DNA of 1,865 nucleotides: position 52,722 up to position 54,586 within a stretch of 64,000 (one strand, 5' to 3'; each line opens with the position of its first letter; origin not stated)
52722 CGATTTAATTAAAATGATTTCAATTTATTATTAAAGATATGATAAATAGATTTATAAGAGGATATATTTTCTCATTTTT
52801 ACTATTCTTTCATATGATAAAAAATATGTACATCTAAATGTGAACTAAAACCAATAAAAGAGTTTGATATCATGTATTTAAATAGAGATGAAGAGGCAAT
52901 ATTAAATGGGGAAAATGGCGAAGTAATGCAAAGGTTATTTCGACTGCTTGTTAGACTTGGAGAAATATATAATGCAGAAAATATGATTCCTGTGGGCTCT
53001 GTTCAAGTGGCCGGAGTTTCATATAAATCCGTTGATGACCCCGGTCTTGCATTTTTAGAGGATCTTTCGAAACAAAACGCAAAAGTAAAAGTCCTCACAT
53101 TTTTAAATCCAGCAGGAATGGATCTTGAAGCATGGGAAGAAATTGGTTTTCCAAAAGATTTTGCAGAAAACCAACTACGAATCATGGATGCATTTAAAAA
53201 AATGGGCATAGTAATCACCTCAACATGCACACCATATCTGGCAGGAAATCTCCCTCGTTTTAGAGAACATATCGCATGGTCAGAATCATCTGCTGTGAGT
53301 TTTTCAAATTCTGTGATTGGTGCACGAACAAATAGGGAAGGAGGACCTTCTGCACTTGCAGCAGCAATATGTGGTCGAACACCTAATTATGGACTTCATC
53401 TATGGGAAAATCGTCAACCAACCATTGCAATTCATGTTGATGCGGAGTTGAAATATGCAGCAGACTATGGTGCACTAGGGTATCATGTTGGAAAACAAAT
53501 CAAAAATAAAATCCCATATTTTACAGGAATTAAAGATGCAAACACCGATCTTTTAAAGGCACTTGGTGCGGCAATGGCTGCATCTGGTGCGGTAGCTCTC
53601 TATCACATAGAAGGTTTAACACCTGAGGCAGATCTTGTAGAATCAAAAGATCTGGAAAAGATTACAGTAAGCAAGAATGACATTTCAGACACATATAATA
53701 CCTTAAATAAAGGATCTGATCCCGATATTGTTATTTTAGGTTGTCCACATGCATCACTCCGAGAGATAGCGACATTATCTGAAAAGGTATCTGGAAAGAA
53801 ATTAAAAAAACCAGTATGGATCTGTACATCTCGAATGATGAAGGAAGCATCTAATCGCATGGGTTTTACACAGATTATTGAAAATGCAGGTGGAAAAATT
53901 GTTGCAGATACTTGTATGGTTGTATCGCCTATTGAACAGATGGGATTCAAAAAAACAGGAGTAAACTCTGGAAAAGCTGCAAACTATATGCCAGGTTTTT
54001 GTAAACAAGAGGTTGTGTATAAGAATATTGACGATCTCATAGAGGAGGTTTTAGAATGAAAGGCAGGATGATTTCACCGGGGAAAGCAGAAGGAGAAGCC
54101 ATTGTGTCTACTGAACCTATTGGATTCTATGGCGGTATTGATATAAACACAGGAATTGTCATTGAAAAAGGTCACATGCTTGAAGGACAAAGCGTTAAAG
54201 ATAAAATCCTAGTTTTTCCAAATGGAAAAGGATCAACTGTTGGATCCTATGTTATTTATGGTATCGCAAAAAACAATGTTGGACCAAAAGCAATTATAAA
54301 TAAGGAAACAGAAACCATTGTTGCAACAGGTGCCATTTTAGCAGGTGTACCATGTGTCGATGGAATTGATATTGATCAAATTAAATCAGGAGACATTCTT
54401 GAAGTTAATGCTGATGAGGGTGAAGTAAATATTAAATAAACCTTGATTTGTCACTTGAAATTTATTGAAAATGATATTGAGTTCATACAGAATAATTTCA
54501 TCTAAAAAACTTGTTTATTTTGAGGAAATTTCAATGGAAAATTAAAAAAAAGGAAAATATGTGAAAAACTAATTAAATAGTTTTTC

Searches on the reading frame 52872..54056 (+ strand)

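Call 3: search_protein_families(library=pfam, proteins=[window:52872-54056:+], max_evalue=0.01)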
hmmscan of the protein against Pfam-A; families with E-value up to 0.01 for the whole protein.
window:52872-54056:+ (395 aa): 1 family
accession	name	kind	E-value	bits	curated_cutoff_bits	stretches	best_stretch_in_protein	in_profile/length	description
PF04412.18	AcnX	-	4.6e-160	533.1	31.5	1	1-391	1-400/400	Aconitase X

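Call 4: search_protein_families(library=ncbifam, proteins=[window:52872-54056:+], max_evalue=0.01)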
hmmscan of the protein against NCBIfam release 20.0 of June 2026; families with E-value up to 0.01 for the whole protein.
window:52872-54056:+ (395 aa): 1 family
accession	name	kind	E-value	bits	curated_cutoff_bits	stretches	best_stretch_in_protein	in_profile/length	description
NF051439.1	C3LHypDHLhpIPSEAE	equivalog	1.3e-82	278.1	700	1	3-391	146-541/555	cis-3-hydroxy-L-proline dehydratase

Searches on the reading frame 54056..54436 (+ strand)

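Call 3: search_protein_families(library=pfam, proteins=[window:54056-54436:+], max_evalue=0.01)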
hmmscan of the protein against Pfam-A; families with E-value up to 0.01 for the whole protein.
window:54056-54436:+ (127 aa): 1 family
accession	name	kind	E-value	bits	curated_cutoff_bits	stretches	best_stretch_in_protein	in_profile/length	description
PF01989.23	AcnX_swivel_put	-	3e-32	110.7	27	1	22-101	1-80/80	Aconitase X swivel domain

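Call 4: search_protein_families(library=ncbifam, proteins=[window:54056-54436:+], max_evalue=0.01)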
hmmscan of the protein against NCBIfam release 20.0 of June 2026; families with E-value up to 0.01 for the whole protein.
window:54056-54436:+ (127 aa): 3 families
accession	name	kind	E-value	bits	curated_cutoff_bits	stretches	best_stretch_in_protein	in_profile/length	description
NF003046.0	PRK03955.1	equivalog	3.4e-53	179.1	163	1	1-126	4-129/132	DUF126 domain-containing protein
NF051439.1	C3LHypDHLhpIPSEAE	equivalog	2.2e-21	75.9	700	1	5-97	2-94/555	cis-3-hydroxy-L-proline dehydratase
TIGR02087.1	LEUD_arch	subfamily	0.0013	18.5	108.95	1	69-125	67-124/157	LeuD/DmdB family oxidoreductase small subunit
